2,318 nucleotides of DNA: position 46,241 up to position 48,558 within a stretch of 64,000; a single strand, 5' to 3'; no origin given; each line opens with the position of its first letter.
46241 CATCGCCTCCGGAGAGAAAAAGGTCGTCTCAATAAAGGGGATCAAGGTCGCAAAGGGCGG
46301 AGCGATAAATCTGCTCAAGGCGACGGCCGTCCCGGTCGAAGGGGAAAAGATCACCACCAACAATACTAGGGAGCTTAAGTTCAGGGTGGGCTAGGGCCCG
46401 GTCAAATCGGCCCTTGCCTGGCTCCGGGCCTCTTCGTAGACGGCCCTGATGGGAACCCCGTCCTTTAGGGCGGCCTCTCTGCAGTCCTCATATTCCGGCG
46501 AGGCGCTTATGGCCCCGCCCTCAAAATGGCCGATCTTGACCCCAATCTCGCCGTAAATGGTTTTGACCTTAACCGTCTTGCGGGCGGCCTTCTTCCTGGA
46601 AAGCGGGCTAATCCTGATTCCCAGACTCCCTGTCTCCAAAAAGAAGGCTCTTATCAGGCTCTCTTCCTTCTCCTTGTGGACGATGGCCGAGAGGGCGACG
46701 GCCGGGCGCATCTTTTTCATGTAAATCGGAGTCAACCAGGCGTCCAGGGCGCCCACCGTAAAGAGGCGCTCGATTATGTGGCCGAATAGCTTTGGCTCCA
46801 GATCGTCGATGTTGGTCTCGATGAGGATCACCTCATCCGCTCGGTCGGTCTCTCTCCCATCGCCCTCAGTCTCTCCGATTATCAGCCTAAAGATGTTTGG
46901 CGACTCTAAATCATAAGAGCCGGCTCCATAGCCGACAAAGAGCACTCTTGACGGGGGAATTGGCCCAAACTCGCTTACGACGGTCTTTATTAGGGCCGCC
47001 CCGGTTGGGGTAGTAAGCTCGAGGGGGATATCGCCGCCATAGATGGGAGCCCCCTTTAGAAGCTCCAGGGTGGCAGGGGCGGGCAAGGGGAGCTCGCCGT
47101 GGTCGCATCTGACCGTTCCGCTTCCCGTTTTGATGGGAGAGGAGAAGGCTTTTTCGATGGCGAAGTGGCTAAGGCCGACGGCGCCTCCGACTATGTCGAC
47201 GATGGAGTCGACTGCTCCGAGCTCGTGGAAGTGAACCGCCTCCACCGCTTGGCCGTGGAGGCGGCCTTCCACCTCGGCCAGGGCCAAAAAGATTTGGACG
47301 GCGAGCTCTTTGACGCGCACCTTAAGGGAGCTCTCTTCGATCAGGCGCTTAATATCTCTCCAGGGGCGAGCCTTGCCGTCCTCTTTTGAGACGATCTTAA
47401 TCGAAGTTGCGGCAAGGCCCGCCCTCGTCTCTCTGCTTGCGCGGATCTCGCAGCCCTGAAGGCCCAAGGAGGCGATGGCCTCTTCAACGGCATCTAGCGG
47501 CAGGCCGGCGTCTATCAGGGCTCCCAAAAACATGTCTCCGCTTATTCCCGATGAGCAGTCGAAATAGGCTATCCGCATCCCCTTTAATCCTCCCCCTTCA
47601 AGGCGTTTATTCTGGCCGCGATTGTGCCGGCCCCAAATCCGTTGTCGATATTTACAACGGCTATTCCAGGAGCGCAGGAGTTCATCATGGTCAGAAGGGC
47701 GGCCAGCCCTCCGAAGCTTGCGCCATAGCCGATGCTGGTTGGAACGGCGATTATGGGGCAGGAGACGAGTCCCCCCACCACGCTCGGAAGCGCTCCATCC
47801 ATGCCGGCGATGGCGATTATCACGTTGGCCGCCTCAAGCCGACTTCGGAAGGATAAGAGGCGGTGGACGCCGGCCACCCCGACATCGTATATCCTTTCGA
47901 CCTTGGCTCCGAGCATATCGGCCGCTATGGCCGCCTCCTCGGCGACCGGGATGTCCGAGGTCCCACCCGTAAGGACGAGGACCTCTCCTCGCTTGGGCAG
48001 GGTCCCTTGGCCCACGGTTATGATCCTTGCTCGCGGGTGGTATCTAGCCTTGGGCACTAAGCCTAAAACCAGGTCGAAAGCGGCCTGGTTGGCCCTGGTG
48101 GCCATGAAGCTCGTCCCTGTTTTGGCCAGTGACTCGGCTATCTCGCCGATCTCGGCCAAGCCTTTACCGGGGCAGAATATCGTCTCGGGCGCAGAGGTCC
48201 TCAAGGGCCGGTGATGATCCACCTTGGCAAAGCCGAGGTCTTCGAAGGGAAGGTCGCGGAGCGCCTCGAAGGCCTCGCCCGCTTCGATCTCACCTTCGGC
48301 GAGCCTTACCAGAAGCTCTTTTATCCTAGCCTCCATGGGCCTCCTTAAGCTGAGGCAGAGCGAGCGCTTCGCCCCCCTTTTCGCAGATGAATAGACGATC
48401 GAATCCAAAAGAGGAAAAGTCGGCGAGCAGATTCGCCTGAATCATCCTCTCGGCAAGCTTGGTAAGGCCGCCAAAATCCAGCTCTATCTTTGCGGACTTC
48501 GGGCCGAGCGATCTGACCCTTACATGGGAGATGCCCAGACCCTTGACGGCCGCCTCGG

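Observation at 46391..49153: larE-larB-larC operon (nickel-pincer nucleotide cofactor synthesis) without an adjacent larA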

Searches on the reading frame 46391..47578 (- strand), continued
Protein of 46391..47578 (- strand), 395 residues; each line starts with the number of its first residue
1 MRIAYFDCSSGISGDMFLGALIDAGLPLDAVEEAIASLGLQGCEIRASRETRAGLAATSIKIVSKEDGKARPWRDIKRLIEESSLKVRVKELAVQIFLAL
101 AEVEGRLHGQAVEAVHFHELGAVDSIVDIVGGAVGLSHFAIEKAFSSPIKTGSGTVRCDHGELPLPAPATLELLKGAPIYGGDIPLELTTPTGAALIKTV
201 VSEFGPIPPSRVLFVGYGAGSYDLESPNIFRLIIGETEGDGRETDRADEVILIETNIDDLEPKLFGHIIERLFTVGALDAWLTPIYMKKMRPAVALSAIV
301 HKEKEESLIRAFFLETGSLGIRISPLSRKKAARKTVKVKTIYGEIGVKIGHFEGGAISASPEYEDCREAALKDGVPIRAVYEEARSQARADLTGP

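Call 59: find_encoding_contigs(protein=P0180, flank=6000, max_places=4)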
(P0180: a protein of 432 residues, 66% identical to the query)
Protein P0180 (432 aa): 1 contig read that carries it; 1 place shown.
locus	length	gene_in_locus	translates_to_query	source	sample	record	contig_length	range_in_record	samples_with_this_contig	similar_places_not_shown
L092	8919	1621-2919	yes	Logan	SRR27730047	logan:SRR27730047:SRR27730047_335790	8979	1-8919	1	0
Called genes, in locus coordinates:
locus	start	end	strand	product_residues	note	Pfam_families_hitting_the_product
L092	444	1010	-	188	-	-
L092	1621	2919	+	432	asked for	PF09861:Lar_N, PF21113:LarA_C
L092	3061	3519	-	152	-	PF02481:DNA_processg_A (faint), PF18306:LDcluster4, PF03641:Lysine_decarbox (weak)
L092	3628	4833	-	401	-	PF01969:Ni_insertion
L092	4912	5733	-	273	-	PF00733:Asn_synthase, PF01171:ATP_bind_3 (faint), PF02540:NAD_synthase (weak)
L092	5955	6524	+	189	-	PF14584:DUF4446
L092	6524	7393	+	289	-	PF00800:PDT, PF01842:ACT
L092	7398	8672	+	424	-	PF02403:Seryl_tRNA_N, PF00587:tRNA-synt_2b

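Call 61: search_protein_families(library=pfam, proteins=[L090:81-1220:+, L092:3061-3519:-], max_evalue=0.01)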
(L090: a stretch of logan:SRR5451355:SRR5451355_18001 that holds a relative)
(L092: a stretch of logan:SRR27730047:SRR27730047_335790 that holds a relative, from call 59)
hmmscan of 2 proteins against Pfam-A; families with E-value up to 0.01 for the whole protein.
L090:81-1220:+ (379 aa): 0 families

L092:3061-3519:- (152 aa): 4 families
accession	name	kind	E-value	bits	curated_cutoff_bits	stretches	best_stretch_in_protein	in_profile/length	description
PF18306.6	LDcluster4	-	1.6e-46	158.1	26.3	1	1-125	2-125/151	SLOG cluster4 family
PF02481.21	DNA_processg_A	-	2.8e-07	30.4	29.6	1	2-66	46-110/212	DNA recombination-mediator protein A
PF03641.19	Lysine_decarbox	-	1.4e-06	28.9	27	1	42-113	1-74/131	Possible lysine decarboxylase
PF00781.29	DAGK_cat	-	0.0017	18.4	23.6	0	28-62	55-89/125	Diacylglycerol kinase catalytic domain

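Call 71: search_solved_structures(query=L023:11922-13211:-, show_alignments=1, max_evalue=1e-10)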
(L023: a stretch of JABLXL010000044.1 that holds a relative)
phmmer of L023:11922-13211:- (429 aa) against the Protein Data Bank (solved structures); distinct sequences matched with E-value up to 1e-10: 9.
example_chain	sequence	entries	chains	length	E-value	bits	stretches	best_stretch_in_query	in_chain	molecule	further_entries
6d6z_A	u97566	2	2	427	1.1e-58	202.7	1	4-425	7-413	Malate racemase Mar2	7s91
2yjg_A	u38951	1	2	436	1.2e-55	192.7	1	6-410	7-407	LACTATE RACEMASE APOPROTEIN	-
9eid_A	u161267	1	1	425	2.2e-53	185.2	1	3-425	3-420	A broad-substrate spectrum lactate racemase A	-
9eia_A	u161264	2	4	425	2.6e-53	185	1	5-425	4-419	A broad-substrate spectrum lactate racemase A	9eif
8ezf_B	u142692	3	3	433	1.6e-47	165.9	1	39-418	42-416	Lactate racemase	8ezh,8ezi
6c1w_A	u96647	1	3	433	2.2e-47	165.5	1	39-418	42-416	Lactate racemase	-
5huq_A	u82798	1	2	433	2.2e-47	165.5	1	39-418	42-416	Lactate racemization operon protein LarA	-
9q2u_A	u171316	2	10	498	4.8e-24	88.6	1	1-199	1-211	Lactate racemase A | LarA-like nickel-pincer nucleotide cofactor-utilizing enzyme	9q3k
9q3j_A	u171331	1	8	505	1.7e-23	86.8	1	2-203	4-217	DUF2088 domain-containing protein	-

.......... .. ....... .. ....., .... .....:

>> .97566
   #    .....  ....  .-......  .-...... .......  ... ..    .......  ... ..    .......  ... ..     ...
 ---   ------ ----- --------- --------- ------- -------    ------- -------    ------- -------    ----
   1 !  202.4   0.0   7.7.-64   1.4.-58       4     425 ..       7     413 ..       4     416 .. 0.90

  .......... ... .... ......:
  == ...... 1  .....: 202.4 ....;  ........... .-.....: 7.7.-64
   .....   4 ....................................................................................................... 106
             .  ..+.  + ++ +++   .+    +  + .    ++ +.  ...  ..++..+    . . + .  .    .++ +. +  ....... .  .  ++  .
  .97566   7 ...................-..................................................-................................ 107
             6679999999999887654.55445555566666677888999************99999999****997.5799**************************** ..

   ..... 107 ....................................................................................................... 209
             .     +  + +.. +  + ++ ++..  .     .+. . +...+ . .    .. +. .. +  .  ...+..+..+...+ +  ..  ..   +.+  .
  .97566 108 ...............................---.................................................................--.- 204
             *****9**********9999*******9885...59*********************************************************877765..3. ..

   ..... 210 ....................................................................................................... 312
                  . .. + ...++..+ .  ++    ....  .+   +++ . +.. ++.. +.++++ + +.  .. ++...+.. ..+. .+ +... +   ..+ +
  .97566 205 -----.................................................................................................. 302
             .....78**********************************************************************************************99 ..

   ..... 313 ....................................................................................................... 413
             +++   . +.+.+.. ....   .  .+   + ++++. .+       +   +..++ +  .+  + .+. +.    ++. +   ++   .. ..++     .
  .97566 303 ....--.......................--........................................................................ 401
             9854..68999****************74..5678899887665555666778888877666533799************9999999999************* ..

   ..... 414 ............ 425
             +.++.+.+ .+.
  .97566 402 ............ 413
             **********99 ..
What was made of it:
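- Closest known: Geothermincolia-type actinobacterial lar locus. Different: That LarA is most similar to malate racemase Mar2 and has both catalytic His, the Lys tether and the Ni-ligand His (call 71).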

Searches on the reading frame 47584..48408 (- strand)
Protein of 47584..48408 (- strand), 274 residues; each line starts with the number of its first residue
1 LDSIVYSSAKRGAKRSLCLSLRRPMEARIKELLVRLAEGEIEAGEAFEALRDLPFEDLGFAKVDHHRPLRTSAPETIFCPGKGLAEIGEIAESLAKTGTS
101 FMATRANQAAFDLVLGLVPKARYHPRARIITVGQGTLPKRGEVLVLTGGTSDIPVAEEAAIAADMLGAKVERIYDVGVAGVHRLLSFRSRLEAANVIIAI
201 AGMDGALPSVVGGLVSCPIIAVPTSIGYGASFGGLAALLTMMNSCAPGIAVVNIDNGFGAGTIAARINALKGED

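Call 3: search_protein_families(library=pfam, proteins=[window:47584-48408:-])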
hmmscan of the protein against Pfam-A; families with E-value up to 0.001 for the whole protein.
window:47584-48408:- (274 aa): 1 family
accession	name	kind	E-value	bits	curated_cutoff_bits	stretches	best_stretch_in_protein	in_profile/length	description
PF00731.26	AIRC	-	1.1e-16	61.1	30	1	143-272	2-131/148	AIR carboxylase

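Call 4: search_protein_families(library=ncbifam, proteins=[window:47584-48408:-])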
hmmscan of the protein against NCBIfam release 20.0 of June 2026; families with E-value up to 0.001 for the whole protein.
window:47584-48408:- (274 aa): 2 families
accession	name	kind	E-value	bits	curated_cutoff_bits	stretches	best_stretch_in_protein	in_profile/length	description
NF033503.1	LarB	equivalog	9e-83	277.1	175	1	63-269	1-208/209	nickel pincer cofactor biosynthesis protein LarB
TIGR01162.1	purE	equivalog_domain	1.9e-11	43.7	149.6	1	143-271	1-129/156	5-(carboxyamino)imidazole ribonucleotide mutase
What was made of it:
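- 47584..48336 (-): larB: NaAD C5-carboxylase/phosphoanhydride hydrolase (PurE-like C-terminal domain), 250 aa; overlaps larE by 11 nt. NF033503 277.1 bits against 175 (call 4).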

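Call 19: search_solved_structures(query=window:47584-48336:-, show_alignments=2)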
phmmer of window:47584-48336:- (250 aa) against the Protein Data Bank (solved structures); distinct sequences matched with E-value up to 0.001: 5.
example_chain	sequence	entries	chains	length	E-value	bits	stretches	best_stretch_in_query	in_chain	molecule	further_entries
7mj0_A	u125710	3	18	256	1.5e-63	218.1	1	5-246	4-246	Pyridinium-3,5-biscarboxylic acid mononucleotide synthase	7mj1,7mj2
8soq_A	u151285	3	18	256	4.7e-63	216.5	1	5-246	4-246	Pyridinium-3,5-biscarboxylic acid mononucleotide synthase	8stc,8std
2ywx_A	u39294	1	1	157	3.4e-11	46.7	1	120-249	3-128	Phosphoribosylaminoimidazole carboxylase catalytic subunit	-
1o4v_A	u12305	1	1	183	5e-07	33.1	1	119-247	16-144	phosphoribosylaminoimidazole mutase PurE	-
3ors_A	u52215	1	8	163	0.00011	25.5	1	118-246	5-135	N5-Carboxyaminoimidazole Ribonucleotide Mutase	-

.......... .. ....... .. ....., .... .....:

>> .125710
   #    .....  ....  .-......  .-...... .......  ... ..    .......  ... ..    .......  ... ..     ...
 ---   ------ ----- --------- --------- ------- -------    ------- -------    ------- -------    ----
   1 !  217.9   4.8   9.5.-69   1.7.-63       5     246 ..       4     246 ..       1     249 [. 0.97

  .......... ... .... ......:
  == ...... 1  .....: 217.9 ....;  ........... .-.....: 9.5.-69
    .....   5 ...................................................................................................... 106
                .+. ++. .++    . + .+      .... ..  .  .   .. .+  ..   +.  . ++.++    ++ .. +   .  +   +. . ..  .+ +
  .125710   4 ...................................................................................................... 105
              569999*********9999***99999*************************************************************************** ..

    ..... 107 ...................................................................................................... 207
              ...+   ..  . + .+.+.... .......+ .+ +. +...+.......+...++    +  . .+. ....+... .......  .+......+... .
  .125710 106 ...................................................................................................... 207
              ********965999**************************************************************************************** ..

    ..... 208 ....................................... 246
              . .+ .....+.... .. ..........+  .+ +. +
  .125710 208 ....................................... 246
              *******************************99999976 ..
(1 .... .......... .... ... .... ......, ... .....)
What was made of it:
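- LarB here is a close, full-length homologue of the hydrolysing L. plantarum enzyme (E=1.5e-63), with Ser127, Asp128 and Cys221 retained (call 19).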
